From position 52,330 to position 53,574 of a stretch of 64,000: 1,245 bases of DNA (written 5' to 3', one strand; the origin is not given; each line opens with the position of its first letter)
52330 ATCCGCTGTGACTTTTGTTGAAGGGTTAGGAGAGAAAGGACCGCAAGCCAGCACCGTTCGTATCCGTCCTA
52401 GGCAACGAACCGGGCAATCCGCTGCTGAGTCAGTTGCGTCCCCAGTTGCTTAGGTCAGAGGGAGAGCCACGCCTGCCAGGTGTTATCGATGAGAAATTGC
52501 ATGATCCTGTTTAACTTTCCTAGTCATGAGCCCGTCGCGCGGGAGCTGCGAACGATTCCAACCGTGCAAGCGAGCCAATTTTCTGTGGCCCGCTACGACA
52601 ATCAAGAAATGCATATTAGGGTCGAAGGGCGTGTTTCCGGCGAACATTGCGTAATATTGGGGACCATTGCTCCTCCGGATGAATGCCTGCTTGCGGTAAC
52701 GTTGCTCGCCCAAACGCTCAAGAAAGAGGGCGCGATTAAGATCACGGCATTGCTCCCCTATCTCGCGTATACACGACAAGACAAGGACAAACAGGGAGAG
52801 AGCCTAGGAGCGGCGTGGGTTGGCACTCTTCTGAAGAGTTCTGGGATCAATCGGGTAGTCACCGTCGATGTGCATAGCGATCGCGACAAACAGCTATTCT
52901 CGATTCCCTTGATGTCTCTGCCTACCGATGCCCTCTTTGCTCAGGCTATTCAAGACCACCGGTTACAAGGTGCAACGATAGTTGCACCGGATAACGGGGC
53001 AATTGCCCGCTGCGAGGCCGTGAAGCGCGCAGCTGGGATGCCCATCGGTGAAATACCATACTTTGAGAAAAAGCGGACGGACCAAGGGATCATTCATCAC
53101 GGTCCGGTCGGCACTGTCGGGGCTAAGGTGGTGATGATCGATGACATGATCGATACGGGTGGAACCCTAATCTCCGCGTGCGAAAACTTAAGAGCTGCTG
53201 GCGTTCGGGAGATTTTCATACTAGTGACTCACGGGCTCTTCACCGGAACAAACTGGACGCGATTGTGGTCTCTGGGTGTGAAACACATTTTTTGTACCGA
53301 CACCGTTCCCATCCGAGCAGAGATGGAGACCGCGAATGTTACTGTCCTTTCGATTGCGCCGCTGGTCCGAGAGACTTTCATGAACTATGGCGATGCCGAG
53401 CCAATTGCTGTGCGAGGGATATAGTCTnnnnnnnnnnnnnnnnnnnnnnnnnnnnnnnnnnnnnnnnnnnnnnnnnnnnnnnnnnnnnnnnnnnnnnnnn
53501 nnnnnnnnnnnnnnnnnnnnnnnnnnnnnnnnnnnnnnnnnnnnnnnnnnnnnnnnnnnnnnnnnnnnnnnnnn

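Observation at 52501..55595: Translationally coupled prs-like / RtcA / CapA-like operon: a ribose-phosphate or RNA-end chemistry module I cannot assign to a known pathway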

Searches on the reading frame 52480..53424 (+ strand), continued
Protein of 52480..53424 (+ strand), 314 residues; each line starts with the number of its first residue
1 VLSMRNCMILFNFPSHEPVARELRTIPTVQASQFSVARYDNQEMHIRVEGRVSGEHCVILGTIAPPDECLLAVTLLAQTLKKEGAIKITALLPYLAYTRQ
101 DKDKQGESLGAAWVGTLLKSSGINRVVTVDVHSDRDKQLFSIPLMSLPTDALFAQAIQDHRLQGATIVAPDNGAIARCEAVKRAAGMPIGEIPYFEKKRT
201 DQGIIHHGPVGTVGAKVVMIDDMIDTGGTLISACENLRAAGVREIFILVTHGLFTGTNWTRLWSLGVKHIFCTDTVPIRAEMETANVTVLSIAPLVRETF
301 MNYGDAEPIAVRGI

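Call 91: list_cluster_members(proteins=[P0257, P0258, P0259, P0261, P0262, P0263, P0265, P0268, P0274, P0289])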
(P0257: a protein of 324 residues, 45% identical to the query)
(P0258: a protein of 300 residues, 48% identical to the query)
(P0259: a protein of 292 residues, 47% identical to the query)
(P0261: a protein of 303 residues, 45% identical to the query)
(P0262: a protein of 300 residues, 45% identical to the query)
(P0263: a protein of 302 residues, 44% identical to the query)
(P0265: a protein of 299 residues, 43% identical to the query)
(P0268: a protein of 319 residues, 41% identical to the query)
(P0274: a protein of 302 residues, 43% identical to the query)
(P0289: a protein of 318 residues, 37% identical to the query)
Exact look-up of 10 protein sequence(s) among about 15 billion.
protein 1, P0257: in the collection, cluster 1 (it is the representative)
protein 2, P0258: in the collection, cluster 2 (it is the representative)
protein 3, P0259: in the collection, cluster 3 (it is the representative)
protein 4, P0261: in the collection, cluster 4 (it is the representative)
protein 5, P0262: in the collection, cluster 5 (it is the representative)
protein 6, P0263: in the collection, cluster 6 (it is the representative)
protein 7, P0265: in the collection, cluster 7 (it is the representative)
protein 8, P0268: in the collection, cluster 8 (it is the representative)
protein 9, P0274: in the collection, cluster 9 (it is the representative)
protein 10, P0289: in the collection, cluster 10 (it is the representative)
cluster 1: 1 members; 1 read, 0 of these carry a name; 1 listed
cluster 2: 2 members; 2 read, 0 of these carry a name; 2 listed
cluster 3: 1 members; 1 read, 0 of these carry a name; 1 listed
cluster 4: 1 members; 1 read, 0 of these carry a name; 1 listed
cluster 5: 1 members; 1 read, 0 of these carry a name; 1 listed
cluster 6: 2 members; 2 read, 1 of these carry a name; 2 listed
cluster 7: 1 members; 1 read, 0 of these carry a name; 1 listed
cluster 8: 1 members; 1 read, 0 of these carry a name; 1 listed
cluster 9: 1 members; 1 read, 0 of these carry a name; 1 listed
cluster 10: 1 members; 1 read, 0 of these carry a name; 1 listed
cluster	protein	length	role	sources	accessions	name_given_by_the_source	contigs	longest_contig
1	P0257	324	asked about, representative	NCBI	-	-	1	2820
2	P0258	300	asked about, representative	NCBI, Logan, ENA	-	-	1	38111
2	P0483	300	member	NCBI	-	-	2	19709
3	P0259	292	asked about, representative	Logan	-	-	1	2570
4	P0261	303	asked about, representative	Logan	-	-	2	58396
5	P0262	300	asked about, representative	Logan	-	-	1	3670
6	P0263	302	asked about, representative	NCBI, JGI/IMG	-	ribose-phosphate pyrophosphokinase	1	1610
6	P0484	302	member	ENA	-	-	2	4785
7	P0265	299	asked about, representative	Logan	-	-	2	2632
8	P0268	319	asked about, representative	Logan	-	-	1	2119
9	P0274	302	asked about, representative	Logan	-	-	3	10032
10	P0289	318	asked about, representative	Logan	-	-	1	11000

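Call 92: find_encoding_contigs(protein=P0258, flank=8000, max_places=1)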
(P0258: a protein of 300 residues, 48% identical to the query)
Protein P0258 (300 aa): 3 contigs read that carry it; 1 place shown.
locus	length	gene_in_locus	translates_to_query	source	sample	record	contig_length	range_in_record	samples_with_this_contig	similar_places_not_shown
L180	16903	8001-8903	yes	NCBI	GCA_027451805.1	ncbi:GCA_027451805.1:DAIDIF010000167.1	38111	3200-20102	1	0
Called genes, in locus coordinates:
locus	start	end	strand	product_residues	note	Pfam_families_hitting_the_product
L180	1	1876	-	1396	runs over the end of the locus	PF03903:Phage_T4_gp36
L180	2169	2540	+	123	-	PF01381:HTH_3 (faint)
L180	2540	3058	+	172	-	-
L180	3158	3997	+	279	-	PF20613:HipA_2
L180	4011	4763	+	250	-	PF06067:DUF932 (weak)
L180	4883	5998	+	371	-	-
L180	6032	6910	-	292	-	PF00589:Phage_integrase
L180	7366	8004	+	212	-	PF00156:Pribosyltran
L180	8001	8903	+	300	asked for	PF13793:Pribosyltran_N, PF00156:Pribosyltran, PF14572:Pribosyl_synth (weak)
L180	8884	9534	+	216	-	PF12146:Hydrolase_4 (faint)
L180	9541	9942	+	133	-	PF01951:Archease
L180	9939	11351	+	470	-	PF01139:RtcB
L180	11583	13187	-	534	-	PF05170:AsmA, PF05359:DUF748, PF13116:YhdP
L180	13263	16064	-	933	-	PF00486:Trans_reg_C, PF13428:TPR_14 (faint), PF07719:TPR_2 (faint), PF13374:TPR_10 (faint), PF13414:TPR_11 (faint), PF17874:TPR_MalT, PF13424:TPR_12, PF13432:TPR_16, +2 more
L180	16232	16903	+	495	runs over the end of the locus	-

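Call 93: find_encoding_contigs(protein=P0261, flank=8000, max_places=1)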
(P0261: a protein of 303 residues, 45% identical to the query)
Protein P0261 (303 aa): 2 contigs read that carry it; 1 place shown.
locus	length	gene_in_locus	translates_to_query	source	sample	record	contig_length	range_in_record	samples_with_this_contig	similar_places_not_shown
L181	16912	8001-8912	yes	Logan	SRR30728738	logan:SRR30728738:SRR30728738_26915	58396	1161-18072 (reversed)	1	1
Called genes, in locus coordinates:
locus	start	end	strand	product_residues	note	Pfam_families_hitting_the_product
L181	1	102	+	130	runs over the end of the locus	PF00072:Response_reg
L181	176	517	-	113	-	PF00453:Ribosomal_L20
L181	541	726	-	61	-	PF01632:Ribosomal_L35p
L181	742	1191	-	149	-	PF05198:IF3_N, PF00707:IF3_C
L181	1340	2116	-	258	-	PF00781:DAGK_cat (weak)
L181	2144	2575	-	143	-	PF04519:Bactofilin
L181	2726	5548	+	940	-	PF00005:ABC_tran (faint), PF02463:SMC_N (faint), PF03193:RsgA_GTPase (faint), PF13191:AAA_16 (faint), PF13304:AAA_21 (faint), PF13401:AAA_22 (faint), PF17760:UvrA_inter, PF17755:UvrA_DNA-bind, +3 more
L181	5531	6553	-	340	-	-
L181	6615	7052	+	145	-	PF01161:PBP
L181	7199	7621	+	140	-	PF10025:DUF2267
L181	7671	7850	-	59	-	PF00269:SASP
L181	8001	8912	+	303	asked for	PF13793:Pribosyltran_N, PF00156:Pribosyltran, PF14572:Pribosyl_synth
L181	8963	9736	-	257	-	PF12679:ABC2_membrane_2, PF12730:ABC2_membrane_4 (weak), PF12698:ABC2_membrane_3, PF10920:DUF2705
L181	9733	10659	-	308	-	PF00005:ABC_tran, PF13304:AAA_21 (faint)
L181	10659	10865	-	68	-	PF13396:PLDc_N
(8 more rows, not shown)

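Call 94: find_encoding_contigs(protein=P0289, flank=8000, max_places=1)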
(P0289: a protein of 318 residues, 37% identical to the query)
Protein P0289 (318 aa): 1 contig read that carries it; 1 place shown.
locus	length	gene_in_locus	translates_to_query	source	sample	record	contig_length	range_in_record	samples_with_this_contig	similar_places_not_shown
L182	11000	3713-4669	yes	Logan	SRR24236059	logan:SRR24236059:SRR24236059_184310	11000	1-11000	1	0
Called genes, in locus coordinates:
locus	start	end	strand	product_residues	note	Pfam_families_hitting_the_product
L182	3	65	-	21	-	?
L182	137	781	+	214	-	-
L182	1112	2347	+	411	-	-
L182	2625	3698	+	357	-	PF01923:Cob_adeno_trans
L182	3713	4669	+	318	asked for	PF13793:Pribosyltran_N, PF00156:Pribosyltran (weak), PF14572:Pribosyl_synth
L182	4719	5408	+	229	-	-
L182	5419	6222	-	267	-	PF00696:AA_kinase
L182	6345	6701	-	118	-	PF13650:Asp_protease_2 (weak), PF13975:gag-asp_proteas (weak)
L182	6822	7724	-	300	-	PF00483:NTP_transferase, PF01128:IspD (weak), PF12804:NTP_transf_3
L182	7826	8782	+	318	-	PF04616:Glyco_hydro_43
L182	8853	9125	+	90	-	PF00584:SecE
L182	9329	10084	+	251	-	PF02357:NusG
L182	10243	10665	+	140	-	PF03946:Ribosomal_L11_N, PF00298:Ribosomal_L11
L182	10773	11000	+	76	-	?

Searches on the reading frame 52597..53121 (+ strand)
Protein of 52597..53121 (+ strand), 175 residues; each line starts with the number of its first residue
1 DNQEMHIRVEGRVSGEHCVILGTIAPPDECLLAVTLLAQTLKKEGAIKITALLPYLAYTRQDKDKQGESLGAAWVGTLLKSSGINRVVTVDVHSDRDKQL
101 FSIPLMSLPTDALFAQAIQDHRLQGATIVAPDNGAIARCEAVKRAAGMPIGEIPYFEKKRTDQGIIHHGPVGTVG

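Call 20: find_related_loci(query=A2, collection=metagenome_contigs, flank=10000)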
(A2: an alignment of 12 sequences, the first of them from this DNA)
Query A2 (175 aa) in metagenome_contigs; peptide patterns used: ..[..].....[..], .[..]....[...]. (x = any residue, [..] = any of these).
382 stretches matched a pattern; 220 encode a relative of the query (tblastn E <= 1e-3); the best 80 are kept; 80 distinct loci.
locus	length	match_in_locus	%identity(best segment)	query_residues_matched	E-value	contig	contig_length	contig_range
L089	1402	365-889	82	1-175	1e-104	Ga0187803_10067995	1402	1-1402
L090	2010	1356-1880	79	1-175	1e-97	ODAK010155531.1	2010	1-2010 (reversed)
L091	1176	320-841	80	2-175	1e-100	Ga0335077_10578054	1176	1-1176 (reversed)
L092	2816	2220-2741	79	2-175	4e-95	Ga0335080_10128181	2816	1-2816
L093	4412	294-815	80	2-175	4e-93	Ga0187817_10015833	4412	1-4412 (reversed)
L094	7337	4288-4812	77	1-175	6e-92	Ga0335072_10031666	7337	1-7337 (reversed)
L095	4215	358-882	77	1-175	6e-92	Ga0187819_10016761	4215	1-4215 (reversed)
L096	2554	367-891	77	1-175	3e-94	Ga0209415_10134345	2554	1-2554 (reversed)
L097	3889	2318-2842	78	1-175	2e-91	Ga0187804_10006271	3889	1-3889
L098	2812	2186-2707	79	2-175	3e-93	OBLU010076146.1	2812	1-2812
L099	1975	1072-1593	78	2-175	3e-95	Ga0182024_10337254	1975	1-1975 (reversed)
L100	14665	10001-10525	77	1-175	4e-91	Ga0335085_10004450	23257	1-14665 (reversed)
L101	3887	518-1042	77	1-175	3e-91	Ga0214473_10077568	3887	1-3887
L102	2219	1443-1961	77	2-174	1e-92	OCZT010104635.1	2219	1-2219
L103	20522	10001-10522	76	2-175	3e-88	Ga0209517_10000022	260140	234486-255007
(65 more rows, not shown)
